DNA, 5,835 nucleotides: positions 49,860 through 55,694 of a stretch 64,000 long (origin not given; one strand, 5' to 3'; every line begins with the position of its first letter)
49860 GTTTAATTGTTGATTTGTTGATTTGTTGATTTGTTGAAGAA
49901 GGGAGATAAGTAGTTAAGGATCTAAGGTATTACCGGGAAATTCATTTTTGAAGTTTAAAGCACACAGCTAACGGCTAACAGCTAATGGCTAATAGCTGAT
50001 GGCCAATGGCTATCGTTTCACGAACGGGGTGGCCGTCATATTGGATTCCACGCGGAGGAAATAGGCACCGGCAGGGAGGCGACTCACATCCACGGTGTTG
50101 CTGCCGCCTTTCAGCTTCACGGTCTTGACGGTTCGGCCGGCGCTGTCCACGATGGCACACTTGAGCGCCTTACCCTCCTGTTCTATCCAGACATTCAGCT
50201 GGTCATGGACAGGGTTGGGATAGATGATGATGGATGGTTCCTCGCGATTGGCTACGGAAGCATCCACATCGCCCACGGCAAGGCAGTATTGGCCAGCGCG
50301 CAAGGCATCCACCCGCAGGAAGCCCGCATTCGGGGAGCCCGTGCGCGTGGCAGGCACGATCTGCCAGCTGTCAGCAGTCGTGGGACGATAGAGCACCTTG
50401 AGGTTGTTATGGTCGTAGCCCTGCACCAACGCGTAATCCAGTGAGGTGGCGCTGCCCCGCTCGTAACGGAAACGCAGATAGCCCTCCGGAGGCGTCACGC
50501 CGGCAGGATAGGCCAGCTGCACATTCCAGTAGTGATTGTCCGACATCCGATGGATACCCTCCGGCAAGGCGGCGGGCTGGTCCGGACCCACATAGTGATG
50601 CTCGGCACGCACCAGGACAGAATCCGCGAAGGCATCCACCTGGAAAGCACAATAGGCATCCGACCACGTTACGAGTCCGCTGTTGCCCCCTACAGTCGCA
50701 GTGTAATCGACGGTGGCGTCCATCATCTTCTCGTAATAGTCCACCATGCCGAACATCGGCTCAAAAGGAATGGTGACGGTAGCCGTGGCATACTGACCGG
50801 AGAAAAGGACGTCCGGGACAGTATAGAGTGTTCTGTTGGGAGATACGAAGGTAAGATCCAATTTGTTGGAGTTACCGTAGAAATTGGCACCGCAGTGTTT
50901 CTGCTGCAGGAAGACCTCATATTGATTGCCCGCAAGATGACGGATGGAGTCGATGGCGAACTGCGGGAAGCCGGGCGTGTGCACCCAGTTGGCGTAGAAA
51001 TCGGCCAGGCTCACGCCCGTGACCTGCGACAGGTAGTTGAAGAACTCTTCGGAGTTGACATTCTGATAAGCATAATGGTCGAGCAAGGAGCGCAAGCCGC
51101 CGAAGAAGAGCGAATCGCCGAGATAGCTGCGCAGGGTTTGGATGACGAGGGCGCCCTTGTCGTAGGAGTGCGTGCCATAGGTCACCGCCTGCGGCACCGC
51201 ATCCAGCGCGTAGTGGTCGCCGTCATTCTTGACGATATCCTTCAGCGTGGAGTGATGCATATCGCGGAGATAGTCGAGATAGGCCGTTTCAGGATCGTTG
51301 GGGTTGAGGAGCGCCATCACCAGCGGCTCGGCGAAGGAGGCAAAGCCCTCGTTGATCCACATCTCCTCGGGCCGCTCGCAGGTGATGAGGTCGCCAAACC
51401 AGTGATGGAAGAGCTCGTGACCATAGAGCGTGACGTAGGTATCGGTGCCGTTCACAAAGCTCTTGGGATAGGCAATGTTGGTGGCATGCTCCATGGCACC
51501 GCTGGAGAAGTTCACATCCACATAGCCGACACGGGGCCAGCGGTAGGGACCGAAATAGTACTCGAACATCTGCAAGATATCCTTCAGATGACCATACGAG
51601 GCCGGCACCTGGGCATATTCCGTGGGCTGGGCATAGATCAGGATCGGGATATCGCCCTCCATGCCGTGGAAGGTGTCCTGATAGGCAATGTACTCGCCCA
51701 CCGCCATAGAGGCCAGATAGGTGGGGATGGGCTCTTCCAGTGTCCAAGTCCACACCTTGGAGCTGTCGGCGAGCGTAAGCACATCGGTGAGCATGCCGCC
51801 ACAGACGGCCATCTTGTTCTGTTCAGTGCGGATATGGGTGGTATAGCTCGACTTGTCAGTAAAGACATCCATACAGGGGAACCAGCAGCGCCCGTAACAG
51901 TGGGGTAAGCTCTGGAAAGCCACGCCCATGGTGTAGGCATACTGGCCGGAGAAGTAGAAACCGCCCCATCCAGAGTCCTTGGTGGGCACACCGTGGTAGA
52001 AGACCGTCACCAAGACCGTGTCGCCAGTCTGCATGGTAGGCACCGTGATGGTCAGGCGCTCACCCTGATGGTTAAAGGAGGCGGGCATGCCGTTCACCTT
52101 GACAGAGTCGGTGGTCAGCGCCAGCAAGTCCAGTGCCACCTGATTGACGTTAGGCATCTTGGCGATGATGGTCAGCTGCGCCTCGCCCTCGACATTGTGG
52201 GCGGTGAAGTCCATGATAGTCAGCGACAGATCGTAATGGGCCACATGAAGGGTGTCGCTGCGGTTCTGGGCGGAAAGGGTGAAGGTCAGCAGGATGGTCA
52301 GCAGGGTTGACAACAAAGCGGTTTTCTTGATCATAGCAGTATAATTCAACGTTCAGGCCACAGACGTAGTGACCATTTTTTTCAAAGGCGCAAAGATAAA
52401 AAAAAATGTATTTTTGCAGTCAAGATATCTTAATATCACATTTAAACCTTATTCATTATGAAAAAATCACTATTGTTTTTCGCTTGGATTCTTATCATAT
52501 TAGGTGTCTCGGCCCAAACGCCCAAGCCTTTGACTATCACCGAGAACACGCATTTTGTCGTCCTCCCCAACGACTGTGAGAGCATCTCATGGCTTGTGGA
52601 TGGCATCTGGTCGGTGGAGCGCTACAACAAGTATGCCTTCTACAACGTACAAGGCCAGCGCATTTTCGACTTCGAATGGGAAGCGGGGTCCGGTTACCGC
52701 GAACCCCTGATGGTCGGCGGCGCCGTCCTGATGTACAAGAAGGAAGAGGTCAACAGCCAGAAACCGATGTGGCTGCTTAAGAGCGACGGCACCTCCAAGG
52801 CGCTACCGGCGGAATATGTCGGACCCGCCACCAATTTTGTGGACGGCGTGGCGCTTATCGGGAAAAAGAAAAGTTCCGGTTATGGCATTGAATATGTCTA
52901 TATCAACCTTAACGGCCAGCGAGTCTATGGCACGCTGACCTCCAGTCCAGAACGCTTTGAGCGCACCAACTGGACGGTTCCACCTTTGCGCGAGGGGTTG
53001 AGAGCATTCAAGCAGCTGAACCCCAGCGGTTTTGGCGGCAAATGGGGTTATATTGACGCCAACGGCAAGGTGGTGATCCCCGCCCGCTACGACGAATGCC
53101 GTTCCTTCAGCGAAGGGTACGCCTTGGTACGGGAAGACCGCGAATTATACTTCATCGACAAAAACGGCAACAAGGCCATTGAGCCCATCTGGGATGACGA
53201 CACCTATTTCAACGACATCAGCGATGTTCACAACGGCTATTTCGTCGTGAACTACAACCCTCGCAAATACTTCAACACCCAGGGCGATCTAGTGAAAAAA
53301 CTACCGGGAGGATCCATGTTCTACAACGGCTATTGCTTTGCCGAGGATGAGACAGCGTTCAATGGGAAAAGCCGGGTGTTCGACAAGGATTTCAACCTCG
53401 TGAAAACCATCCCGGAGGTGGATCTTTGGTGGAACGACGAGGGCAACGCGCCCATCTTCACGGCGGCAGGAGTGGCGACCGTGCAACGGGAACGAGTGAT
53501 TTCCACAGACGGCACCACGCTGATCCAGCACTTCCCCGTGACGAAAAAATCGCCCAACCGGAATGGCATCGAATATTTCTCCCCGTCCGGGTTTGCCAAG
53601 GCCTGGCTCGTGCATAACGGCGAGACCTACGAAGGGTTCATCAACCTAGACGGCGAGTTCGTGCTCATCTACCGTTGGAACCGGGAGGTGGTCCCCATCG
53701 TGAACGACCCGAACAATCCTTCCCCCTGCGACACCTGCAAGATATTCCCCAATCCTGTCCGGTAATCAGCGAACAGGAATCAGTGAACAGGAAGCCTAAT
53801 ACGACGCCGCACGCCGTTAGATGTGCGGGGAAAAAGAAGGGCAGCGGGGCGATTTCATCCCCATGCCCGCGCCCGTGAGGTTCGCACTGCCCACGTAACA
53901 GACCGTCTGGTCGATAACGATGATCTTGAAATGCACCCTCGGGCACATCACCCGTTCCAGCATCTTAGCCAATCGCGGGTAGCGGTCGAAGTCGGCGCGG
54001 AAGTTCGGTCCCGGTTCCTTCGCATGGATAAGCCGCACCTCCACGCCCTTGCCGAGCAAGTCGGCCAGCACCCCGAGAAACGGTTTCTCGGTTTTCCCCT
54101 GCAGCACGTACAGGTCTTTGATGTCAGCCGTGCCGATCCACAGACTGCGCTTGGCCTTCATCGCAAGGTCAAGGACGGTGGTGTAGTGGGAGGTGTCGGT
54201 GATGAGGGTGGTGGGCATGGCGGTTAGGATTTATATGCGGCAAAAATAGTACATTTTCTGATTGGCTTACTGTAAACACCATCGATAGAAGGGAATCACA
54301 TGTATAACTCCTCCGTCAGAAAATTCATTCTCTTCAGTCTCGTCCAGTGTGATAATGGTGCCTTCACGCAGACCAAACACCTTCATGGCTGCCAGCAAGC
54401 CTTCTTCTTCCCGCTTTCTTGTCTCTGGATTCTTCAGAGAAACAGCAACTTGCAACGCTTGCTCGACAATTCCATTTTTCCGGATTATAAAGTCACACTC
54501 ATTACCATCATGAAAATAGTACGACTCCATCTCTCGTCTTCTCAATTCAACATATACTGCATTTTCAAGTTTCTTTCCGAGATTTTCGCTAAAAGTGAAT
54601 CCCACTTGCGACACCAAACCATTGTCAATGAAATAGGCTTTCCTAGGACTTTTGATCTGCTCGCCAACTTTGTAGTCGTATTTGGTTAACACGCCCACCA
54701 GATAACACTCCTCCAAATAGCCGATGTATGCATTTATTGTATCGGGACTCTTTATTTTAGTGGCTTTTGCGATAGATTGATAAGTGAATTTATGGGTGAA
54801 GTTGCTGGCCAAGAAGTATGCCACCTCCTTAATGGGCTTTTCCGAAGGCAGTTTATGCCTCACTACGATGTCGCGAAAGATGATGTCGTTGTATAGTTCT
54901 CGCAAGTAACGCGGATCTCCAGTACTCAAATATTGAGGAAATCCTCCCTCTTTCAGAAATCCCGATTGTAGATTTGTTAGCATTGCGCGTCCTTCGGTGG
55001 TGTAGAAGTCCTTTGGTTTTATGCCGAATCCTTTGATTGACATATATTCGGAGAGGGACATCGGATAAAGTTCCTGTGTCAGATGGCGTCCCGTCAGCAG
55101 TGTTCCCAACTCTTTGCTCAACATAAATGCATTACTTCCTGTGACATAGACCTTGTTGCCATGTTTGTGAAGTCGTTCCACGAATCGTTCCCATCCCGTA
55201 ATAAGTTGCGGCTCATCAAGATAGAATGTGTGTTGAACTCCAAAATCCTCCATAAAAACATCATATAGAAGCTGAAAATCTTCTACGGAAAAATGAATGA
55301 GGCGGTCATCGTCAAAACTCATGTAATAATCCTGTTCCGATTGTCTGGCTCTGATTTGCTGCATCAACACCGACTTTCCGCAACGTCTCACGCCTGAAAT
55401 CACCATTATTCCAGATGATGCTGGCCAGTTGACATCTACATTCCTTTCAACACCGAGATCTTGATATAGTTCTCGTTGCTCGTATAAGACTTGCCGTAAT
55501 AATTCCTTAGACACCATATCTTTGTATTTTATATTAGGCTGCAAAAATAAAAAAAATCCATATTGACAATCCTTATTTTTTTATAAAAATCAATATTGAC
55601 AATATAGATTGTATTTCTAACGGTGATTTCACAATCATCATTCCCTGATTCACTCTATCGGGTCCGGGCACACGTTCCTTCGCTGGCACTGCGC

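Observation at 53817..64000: Accessory island dense in nucleic-acid enzymes with no recognisable named defence system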

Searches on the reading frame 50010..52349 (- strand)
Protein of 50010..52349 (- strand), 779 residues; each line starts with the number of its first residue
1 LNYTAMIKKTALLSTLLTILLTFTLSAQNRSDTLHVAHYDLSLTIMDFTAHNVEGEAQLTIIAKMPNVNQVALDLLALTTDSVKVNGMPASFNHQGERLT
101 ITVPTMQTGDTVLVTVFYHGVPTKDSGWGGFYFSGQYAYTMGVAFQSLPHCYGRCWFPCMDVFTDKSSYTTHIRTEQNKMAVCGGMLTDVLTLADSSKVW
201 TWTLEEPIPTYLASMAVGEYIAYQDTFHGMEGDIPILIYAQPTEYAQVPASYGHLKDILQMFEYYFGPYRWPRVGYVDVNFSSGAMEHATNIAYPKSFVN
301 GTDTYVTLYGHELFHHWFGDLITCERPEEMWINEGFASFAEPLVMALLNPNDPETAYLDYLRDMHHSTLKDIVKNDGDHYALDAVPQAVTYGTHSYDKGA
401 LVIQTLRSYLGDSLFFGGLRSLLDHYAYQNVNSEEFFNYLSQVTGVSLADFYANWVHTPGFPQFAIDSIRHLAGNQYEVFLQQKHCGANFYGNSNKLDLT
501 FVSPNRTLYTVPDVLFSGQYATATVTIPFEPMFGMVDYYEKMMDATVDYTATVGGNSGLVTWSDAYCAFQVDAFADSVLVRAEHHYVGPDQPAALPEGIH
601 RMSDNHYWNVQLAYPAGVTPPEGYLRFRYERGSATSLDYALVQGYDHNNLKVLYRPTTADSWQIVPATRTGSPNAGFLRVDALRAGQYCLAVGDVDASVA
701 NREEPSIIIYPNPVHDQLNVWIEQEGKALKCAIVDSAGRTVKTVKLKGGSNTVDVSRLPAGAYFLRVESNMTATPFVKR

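Call 4: search_protein_families(library=pfam, proteins=[window:50010-52349:-], max_evalue=0.01)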
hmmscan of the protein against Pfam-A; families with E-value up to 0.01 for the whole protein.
window:50010-52349:- (779 aa): 3 families
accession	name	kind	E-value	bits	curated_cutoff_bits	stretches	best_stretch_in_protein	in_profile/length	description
PF01433.26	Peptidase_M1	-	9.6e-32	110.8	27.7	1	256-455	7-218/218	Peptidase family M1 domain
PF18962.6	Por_Secre_tail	-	2.7e-13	50.4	27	1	709-772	1-67/75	Secretion system C-terminal sorting domain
PF17900.6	Peptidase_M1_N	-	5.1e-11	43.5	25.8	1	37-212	3-186/186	Peptidase M1 N-terminal domain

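Call 15: find_related_loci(query=window:50010-52349:-, collection=genome_contigs, flank=10000)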
Query window:50010-52349:- (779 aa) in genome_contigs; peptide patterns used: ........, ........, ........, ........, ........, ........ (x = any residue, [..] = any of these).
43 stretches matched a pattern; 31 encode a relative of the query (tblastn E <= 1e-3); 29 distinct loci.
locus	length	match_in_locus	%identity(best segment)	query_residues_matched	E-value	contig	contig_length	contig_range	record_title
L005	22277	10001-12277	57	27-779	0e+0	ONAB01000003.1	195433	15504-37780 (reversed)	uncultured Bacteroidales bacterium isolate RUG125 genome assembly, contig: scaffold_5, whole genome shotgun sequence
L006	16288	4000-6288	56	7-767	0e+0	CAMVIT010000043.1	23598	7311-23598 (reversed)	MAG TPA_asm: uncultured Bacteroidales bacterium isolate SRR8387720_bin.39_metaWRAP_v1.3_MAG genome assembly, contig: ERZ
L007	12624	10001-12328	55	7-778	0e+0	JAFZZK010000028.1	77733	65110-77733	MAG: Bacteroidales bacterium isolate RGIG8237 Water_buffalos_Rumen-5__c1159312, whole genome shotgun sequence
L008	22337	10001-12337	90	1-779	0e+0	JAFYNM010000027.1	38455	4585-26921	MAG: Bacteroidales bacterium isolate RGIG7251 Water_buffalos_Cecum-3__c671573, whole genome shotgun sequence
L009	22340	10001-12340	54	2-778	0e+0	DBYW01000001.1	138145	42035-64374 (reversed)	MAG TPA_asm: Bacteroidales bacterium UBA1176 UBA1176_contig_5178, whole genome shotgun sequence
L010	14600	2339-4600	52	2-765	0e+0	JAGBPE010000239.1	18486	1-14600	MAG: Bacteroidales bacterium isolate RGIG9320 Yak_Abomasum-2__c725480, whole genome shotgun sequence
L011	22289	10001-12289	50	16-779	0e+0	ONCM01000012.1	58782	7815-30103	uncultured Bacteroidales bacterium isolate RUG182 genome assembly, contig: scaffold_98, whole genome shotgun sequence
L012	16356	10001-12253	50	6-765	0e+0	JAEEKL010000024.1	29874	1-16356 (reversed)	MAG: Bacteroidales bacterium isolate Tb.RUG.192 k141_946222_flag=0_multi=41.7265_len=29874, whole genome shotgun sequenc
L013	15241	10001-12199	51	27-765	0e+0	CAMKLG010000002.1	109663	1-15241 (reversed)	MAG: uncultured Bacteroidales bacterium isolate SRR12081296_bin.81_metaWRAP_v1.3_MAG genome assembly, contig: ERZ1228977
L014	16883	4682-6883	51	26-765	0e+0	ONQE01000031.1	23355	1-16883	uncultured Bacteroidales bacterium isolate RUG538 genome assembly, contig: scaffold_1234, whole genome shotgun sequence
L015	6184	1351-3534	51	27-765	0e+0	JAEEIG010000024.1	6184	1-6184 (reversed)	MAG: Bacteroidales bacterium isolate Tb.RUG.140 k141_1247599_flag=1_multi=16.0000_len=6184, whole genome shotgun sequenc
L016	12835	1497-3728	50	27-778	0e+0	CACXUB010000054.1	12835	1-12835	MAG: uncultured Bacteroidetes bacterium isolate RUG11592 genome assembly, contig: RUG11592_asm_54, whole genome shotgun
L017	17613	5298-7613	48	1-778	0e+0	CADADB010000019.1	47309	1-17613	MAG: uncultured Bacteroidetes bacterium isolate RUG13189 genome assembly, contig: RUG13189_asm_19, whole genome shotgun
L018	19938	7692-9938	49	23-779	0e+0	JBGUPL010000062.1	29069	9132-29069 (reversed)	MAG: Bacteroidales bacterium isolate ruminal_MAG_164 ruminal_MAG_164_contig_0062, whole genome shotgun sequence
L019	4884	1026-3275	50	26-778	0e+0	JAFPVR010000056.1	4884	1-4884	MAG: Bacteroidales bacterium isolate RGIG1517 Goat_Abomasum-3__c274739, whole genome shotgun sequence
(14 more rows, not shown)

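Call 18: search_protein_families(library=pfam, proteins=[L008:15-500:+, L008:504-1079:+, L008:1079-1594:+, L008:3663-4382:+, L008:4386-5657:+, L008:5683-6462:+, L008:6529-6798:+, L008:6859-7671:+, L008:8360-9526:+, L008:9527-9991:+], max_evalue=0.01)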
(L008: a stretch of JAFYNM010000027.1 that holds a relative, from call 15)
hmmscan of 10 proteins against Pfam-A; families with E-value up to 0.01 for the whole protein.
L008:15-500:+ (161 aa): 1 family
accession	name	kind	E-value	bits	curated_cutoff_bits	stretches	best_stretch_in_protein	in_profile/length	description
PF14281.12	PDDEXK_4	-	6.1e-10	39.8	22.3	1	26-155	75-182/183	PD-(D/E)XK nuclease superfamily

L008:504-1079:+ (191 aa): 0 families

L008:1079-1594:+ (171 aa): 2 families
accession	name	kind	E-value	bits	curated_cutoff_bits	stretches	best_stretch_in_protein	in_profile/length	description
PF13091.12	PLDc_2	-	1.9e-15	57.3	27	1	19-152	5-132/132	PLD-like domain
PF00614.28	PLDc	-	8.4e-09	35.5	21.9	1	94-116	4-26/28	Phospholipase D Active site motif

L008:3663-4382:+ (239 aa): 1 family
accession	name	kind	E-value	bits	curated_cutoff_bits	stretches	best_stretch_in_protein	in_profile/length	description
PF13306.12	LRR_5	-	0.00022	21.6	27.7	1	198-237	19-58/127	BspA type Leucine rich repeat region (6 copies)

L008:4386-5657:+ (423 aa): 2 families
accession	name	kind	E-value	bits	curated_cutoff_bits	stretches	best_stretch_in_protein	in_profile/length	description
PF01580.24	FtsK_SpoIIIE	-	1.2e-35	123.4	24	1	147-339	2-217/221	FtsK/SpoIIIE family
PF17854.6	FtsK_alpha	-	6.4e-12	46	22.9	1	38-138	1-100/101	FtsK alpha domain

L008:5683-6462:+ (259 aa): 1 family
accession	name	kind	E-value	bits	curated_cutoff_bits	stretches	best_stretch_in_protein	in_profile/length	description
PF13306.12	LRR_5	-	6.8e-05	23.2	27.7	1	158-203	8-53/127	BspA type Leucine rich repeat region (6 copies)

L008:6529-6798:+ (89 aa): 0 families

L008:6859-7671:+ (270 aa): 1 family
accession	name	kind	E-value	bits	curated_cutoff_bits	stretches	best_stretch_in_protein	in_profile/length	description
PF03747.19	ADP_ribosyl_GH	-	1e-37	130.8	26.2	1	1-237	3-286/287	ADP-ribosylglycohydrolase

L008:8360-9526:+ (388 aa): 5 families
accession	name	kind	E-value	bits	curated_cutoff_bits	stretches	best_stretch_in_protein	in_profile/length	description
PF01637.24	ATPase_2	-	7.7e-07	29.6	33.2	1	21-261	1-220/225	ATPase domain predominantly from Archaea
PF13401.12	AAA_22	-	0.00021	22.1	27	1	46-201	13-127/130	AAA domain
PF14516.12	AAA_35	-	0.00023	20.5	27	1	22-75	14-67/331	AAA-like domain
PF13173.12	AAA_14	-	0.00086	19.8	27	0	143-201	51-103/129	AAA domain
PF13191.12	AAA_16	-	0.0077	17.2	32.6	0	24-184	5-161/167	AAA ATPase domain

L008:9527-9991:+ (154 aa): 0 families

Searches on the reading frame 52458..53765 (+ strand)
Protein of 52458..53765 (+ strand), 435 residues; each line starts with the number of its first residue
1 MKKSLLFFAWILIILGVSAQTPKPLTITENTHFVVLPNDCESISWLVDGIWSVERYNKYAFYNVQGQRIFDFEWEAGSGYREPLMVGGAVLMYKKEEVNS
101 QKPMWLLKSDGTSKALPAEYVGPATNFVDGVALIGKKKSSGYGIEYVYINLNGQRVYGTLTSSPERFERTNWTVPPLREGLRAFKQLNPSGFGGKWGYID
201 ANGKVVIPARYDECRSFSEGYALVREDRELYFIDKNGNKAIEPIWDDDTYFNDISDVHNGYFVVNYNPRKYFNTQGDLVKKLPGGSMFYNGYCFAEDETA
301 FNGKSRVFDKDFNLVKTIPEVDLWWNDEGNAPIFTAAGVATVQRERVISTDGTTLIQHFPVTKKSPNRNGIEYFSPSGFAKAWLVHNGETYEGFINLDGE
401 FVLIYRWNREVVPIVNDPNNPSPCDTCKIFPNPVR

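Call 4: search_protein_families(library=pfam, proteins=[window:52458-53765:+], max_evalue=0.01)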
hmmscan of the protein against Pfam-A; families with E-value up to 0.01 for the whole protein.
window:52458-53765:+ (435 aa): 1 family
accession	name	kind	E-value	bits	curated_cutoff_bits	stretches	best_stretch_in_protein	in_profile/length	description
PF14903.11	WG_beta_rep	-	9.5e-17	61.2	25.6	1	196-227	1-32/35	WG containing repeat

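Call 14: find_encoding_contigs(protein=window:52458-53765:+, flank=10000, max_places=8)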
Protein window:52458-53765:+ (435 aa): 3 contigs read that carry it; 3 places shown.
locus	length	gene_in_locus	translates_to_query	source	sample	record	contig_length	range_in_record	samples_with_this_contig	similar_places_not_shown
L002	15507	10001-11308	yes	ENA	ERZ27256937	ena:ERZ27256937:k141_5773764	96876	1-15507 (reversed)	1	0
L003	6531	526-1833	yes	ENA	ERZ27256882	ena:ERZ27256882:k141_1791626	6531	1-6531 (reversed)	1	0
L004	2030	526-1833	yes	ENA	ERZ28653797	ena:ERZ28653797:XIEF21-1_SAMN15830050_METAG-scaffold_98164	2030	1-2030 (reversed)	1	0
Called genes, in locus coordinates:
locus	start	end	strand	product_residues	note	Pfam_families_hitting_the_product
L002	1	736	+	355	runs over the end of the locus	PF03741:TerC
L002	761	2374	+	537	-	PF02838:Glyco_hydro_20b, PF14845:Glycohydro_20b2 (faint), PF00728:Glyco_hydro_20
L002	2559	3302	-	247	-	PF09603:Fib_succ_major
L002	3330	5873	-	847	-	PF02838:Glyco_hydro_20b (weak), PF13287:Fn3_assoc, PF13290:CHB_HEX_C_1, PF00754:F5_F8_type_C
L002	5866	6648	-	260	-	PF01048:PNP_UDP_1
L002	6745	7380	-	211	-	PF14512:TM1586_NiRdase (faint), PF00881:Nitroreductase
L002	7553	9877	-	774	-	PF17900:Peptidase_M1_N, PF01433:Peptidase_M1, PF18962:Por_Secre_tail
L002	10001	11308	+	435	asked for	PF14903:WG_beta_rep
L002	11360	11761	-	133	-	PF13091:PLDc_2, PF00614:PLDc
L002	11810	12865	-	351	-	PF13173:AAA_14, PF13635:DUF4143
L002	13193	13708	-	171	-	PF13091:PLDc_2, PF00614:PLDc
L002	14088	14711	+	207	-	PF10543:ORF6N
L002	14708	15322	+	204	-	PF10543:ORF6N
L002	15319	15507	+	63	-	?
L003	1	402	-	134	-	?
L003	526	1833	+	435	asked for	PF14903:WG_beta_rep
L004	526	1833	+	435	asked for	PF14903:WG_beta_rep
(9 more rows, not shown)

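Call 71: search_protein_families(library=phrogs, proteins=[window:52458-53765:+], max_evalue=0.001)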
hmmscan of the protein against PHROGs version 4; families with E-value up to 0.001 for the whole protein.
window:52458-53765:+ (435 aa): 0 families

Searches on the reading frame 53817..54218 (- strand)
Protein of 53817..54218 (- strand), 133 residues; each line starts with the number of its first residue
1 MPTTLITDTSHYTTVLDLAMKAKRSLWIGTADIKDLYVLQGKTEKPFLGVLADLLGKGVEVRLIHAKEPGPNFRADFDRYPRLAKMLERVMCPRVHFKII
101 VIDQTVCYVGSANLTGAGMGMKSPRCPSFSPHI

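Call 3: search_protein_families(library=pfam, proteins=[window:53817-54218:-], max_evalue=0.01)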
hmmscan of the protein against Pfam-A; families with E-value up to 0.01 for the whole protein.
window:53817-54218:- (133 aa): 2 families
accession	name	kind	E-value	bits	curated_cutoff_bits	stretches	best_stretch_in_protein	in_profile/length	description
PF13091.12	PLDc_2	-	3.6e-11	43.5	27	1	17-119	3-105/132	PLD-like domain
PF00614.28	PLDc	-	5e-09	36.2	21.9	1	94-116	4-26/28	Phospholipase D Active site motif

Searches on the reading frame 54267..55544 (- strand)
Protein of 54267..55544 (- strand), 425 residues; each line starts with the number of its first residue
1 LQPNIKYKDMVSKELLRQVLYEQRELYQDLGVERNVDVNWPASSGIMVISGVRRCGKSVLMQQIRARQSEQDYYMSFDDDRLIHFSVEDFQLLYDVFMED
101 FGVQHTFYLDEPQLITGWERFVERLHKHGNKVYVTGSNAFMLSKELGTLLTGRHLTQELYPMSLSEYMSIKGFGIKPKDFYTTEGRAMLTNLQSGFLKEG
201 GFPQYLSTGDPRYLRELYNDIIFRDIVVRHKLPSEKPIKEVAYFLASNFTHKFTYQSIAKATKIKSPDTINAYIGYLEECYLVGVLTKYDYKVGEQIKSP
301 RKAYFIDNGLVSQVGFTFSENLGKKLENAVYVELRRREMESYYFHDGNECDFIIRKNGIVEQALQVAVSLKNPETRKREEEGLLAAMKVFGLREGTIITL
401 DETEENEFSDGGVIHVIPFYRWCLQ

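Call 3: search_protein_families(library=pfam, proteins=[window:54267-55544:-], max_evalue=0.01)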
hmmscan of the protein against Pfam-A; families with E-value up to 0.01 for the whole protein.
window:54267-55544:- (425 aa): 4 families
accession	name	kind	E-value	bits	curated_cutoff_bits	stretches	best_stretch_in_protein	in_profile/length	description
PF13173.12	AAA_14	-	8.1e-31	107.1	27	1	45-168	3-129/129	AAA domain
PF13635.12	DUF4143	-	1.5e-17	64.3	28.1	1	224-358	2-150/160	Domain of unknown function (DUF4143)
PF01637.24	ATPase_2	-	0.0014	18.9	33.2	1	45-79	21-55/225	ATPase domain predominantly from Archaea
PF13401.12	AAA_22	-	0.0033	18.2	27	0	44-127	5-84/130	AAA domain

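Call 6: search_protein_families(library=padloc, proteins=[window:54267-55544:-], max_evalue=0.01)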
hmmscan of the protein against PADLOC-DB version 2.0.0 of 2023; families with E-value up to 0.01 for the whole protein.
window:54267-55544:- (425 aa): 7 families
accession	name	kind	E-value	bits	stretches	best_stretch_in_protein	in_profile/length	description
PDLC04787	PDC-S01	-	3.9e-104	346.8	1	42-424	25-407/412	-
PDLC04789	PDC-S01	-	7.9e-37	125.2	1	45-360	18-333/375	-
PDLC04790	PDC-S01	-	4.6e-27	92.8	1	45-357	28-356/422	-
PDLC04791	PDC-S01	-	8.6e-16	55.6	1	45-410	20-387/395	-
PDLC04786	PDC-S01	-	2.1e-11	41.2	1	47-358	23-377/439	-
PDLC04792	PDC-S01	-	3.1e-06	24.1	1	319-368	333-382/452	-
PDLC04788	PDC-S01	-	4.3e-05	20.6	1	47-315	22-311/448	-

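Call 7: search_protein_families(library=ncbifam, proteins=[window:54267-55544:-], max_evalue=0.01)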
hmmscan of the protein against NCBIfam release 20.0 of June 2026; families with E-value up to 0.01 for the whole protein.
window:54267-55544:- (425 aa): 0 families

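Call 71: search_protein_families(library=phrogs, proteins=[window:54267-55544:-], max_evalue=0.001)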
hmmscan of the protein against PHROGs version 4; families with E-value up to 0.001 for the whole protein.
window:54267-55544:- (425 aa): 0 families

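Call 72: search_solved_structures(query=window:54267-55544:-, max_evalue=0.01)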
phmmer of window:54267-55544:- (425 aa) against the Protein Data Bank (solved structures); distinct sequences matched with E-value up to 0.01: 0.
